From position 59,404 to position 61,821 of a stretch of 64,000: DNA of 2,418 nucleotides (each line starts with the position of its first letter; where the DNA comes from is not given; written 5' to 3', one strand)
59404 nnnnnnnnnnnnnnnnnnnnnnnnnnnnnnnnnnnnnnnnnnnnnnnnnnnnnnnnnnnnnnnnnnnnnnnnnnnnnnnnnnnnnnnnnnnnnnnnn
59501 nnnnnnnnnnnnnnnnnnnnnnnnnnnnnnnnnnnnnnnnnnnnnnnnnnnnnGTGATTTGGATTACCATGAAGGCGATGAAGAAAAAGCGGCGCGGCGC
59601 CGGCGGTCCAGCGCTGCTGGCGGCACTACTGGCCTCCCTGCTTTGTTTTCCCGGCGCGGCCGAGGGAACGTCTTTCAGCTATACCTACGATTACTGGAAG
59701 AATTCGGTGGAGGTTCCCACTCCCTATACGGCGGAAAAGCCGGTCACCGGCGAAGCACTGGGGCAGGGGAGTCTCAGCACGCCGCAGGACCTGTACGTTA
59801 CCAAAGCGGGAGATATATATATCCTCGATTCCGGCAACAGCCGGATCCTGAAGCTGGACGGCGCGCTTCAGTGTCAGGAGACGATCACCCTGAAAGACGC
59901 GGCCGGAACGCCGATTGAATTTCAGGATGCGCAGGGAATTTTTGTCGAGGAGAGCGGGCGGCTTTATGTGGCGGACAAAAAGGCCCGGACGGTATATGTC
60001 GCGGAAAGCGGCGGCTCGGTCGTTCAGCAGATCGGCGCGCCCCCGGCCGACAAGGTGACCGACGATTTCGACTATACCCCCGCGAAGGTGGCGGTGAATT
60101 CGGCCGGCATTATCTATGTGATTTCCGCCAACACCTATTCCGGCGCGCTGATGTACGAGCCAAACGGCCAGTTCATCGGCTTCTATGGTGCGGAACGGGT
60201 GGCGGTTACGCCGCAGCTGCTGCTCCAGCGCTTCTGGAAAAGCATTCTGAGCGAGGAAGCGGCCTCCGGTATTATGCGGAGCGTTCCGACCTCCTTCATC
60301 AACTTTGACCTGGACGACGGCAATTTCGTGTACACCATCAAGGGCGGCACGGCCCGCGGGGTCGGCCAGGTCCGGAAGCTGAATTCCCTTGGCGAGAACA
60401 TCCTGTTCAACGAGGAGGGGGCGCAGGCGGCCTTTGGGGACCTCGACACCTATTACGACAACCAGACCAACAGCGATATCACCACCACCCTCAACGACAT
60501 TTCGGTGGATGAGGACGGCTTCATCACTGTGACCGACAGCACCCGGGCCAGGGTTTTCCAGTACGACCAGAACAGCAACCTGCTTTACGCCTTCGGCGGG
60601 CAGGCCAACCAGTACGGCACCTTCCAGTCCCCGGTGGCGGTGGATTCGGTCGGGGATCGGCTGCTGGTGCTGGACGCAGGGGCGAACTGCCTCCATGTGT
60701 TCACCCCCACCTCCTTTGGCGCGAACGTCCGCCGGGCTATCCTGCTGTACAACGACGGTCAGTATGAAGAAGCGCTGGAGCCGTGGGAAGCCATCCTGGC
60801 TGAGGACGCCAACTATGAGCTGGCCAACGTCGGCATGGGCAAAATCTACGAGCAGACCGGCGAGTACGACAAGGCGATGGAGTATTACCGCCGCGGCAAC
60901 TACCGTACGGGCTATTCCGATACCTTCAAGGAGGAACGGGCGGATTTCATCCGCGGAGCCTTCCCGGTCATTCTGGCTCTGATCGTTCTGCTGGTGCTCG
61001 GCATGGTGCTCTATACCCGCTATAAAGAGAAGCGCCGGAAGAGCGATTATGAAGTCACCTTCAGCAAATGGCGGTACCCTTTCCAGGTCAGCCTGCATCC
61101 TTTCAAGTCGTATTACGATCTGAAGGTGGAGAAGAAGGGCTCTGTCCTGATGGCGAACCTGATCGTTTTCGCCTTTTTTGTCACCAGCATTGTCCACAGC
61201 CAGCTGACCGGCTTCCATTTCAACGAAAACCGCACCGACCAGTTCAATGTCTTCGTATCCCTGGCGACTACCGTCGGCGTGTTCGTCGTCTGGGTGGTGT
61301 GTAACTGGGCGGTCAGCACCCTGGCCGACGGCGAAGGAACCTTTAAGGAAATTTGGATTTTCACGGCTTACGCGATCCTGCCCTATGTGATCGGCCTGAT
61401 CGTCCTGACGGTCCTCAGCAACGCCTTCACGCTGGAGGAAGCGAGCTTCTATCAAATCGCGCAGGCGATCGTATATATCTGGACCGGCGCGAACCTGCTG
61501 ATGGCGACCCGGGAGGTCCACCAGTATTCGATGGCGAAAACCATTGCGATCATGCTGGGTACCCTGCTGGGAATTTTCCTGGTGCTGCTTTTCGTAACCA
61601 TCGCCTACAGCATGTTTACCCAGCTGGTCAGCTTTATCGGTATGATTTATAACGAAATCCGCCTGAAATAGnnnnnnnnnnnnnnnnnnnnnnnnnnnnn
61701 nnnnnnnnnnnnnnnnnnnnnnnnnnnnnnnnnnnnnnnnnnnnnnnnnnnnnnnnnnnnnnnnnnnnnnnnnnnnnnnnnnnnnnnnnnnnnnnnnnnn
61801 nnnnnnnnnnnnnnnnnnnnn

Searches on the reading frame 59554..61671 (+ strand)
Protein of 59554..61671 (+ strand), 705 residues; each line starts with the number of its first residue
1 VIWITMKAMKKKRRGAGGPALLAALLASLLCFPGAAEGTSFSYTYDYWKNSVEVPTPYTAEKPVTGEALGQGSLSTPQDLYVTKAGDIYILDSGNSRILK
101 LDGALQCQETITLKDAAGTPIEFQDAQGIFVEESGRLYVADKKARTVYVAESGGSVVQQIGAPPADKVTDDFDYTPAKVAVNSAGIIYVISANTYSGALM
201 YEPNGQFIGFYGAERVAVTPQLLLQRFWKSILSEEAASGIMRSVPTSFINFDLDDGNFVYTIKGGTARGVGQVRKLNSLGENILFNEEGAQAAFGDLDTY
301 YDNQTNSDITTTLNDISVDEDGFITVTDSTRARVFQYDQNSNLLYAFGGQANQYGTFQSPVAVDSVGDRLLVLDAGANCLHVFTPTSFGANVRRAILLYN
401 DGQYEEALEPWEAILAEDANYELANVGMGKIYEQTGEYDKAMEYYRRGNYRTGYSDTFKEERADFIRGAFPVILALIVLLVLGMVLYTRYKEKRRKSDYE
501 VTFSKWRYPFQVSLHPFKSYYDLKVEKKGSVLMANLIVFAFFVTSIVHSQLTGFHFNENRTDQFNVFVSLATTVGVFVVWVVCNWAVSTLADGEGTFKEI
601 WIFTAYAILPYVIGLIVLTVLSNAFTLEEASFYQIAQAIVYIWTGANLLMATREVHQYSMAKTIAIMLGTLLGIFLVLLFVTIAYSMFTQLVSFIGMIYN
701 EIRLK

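Call 6: search_protein_families(library=pfam, proteins=[window:59554-61671:+], max_evalue=0.01)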
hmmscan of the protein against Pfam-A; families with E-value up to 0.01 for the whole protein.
window:59554-61671:+ (705 aa): 13 families
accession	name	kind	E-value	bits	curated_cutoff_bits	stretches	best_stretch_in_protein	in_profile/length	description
PF04893.22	Yip1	-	3.5e-18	66.5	28.6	1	511-681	2-172/173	Yip1 domain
PF01436.27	NHL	-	2.8e-17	62.2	20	1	74-100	1-27/28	NHL repeat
PF07719.23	TPR_2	-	6.3e-06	26.4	27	1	427-447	6-26/34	Tetratricopeptide repeat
PF00515.34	TPR_1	-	9.5e-06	25.7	27.8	1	427-447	6-26/34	Tetratricopeptide repeat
PF14559.12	TPR_19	-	3.6e-05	24.4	25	1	401-447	4-50/68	Tetratricopeptide repeat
PF13432.12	TPR_16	-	4.1e-05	24.4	32.7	1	393-447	2-56/65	Tetratricopeptide repeat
PF13428.12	TPR_14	-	0.00033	21.5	23.5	0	428-448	7-27/44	Tetratricopeptide repeat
PF13181.12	TPR_8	-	0.0004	20.8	25.7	1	427-447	6-26/34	Tetratricopeptide repeat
PF13176.12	TPR_7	-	0.0017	18.8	27.9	0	428-447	5-24/36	Tetratricopeptide repeat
PF13431.12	TPR_17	-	0.0033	18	24.4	0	384-409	9-34/34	Tetratricopeptide repeat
PF08450.18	SGL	-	0.0038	17.3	26.3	0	88-169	148-228/246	SMP-30/Gluconolactonase/LRE-like region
PF13174.12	TPR_6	-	0.0042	18.1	26.3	0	427-447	5-25/33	Tetratricopeptide repeat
PF13424.12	TPR_12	-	0.0048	17.5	30.1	0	404-447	26-70/77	Tetratricopeptide repeat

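Call 19: search_protein_families(library=ncbifam, proteins=[window:59554-61671:+], max_evalue=0.01)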
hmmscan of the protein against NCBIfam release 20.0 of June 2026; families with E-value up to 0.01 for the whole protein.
window:59554-61671:+ (705 aa): 6 families
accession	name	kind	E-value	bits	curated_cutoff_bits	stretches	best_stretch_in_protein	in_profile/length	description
NF035926.1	scyF_NHL_VPEP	equivalog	4.1e-12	45.9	350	2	77-214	154-286/376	scytonemin biosynthesis PEP-CTERM protein ScyF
TIGR02521.1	type_IV_pilW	equivalog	9e-06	25.4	154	1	392-448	35-91/234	type IV pilus biogenesis/stability protein PilW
NF053768.1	CIS12_fam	equivalog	4.6e-05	22.3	860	1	305-385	38-115/715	CIS12 family contractile injection system protein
NF040959.1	MamA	equivalog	0.0021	17.5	200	1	384-446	101-163/204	magnetosome protein MamA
NF002725.1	PRK02603.1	equivalog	0.0022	18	143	1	398-447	45-97/173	photosystem I assembly protein Ycf3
NF047371.1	FlcA_CTERM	equivalog_domain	0.0082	14.6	300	0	393-447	478-532/646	periplasmic flagellar collar protein FlcA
